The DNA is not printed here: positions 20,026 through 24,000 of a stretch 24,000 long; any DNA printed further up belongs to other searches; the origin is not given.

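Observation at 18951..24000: Very large secreted mosaic protein (~1,680 aa if joined): two seven-bladed SBBP-type propellers alternating with three copies of an unassigned module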

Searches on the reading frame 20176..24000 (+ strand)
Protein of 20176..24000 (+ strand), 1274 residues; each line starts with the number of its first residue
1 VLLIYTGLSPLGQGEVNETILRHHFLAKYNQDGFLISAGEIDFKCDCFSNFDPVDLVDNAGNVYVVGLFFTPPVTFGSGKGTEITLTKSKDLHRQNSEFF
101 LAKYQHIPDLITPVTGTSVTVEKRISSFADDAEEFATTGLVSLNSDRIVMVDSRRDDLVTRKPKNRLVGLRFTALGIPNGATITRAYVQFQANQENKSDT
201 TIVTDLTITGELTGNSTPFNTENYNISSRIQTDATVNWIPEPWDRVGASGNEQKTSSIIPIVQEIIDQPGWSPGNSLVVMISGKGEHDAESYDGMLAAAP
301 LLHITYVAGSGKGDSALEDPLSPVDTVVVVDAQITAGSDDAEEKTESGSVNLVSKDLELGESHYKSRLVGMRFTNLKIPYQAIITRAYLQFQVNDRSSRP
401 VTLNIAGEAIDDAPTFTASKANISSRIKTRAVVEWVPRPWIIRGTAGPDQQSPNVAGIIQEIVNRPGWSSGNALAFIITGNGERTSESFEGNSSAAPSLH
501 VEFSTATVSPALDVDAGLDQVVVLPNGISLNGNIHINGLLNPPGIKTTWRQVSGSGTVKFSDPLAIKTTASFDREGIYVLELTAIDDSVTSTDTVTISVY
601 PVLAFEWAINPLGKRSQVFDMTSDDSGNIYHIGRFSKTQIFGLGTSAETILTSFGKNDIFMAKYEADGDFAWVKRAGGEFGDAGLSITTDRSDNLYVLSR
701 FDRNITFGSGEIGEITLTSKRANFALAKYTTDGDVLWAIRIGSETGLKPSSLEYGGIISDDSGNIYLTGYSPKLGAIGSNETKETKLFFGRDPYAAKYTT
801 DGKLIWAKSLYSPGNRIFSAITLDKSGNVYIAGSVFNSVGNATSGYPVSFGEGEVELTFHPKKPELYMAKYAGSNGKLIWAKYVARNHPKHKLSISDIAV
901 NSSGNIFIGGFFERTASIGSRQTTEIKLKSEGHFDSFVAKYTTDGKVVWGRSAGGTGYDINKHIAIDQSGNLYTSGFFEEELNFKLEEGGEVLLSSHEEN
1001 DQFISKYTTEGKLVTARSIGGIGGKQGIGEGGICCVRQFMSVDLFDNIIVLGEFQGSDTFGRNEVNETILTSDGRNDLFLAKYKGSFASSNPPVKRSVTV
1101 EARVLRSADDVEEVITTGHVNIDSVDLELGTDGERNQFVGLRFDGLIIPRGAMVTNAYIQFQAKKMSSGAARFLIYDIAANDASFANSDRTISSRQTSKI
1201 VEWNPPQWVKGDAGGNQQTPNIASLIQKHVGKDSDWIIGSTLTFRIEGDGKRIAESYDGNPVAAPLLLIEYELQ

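Call 16: find_encoding_contigs(protein=window:20176-24000:+, flank=10000, max_places=6)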
Protein window:20176-24000:+ (1274 aa): no gene with exactly this product is on record in the collection.

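Call 19: find_encoding_contigs(protein=window:20176-23997:+, flank=10000, max_places=6)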
Protein seq(1274 aa) (1274 aa): no gene with exactly this product is on record in the collection.

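Call 55: find_related_loci(query=window:20209-24000:+, collection=genome_contigs, flank=10000)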
Query window:20209-24000:+ (1263 aa) in genome_contigs; peptide patterns used: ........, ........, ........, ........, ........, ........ (x = any residue, [..] = any of these).
27 stretches matched a pattern, but none encodes a relative of the query by tblastn (E <= 1e-3).

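Call 92: find_related_loci(query=window:20209-24000:+, collection=metagenome_contigs, flank=6000)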
Query window:20209-24000:+ (1263 aa) in metagenome_contigs; peptide patterns used: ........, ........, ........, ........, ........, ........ (x = any residue, [..] = any of these).
37 stretches matched a pattern, but none encodes a relative of the query by tblastn (E <= 1e-3).
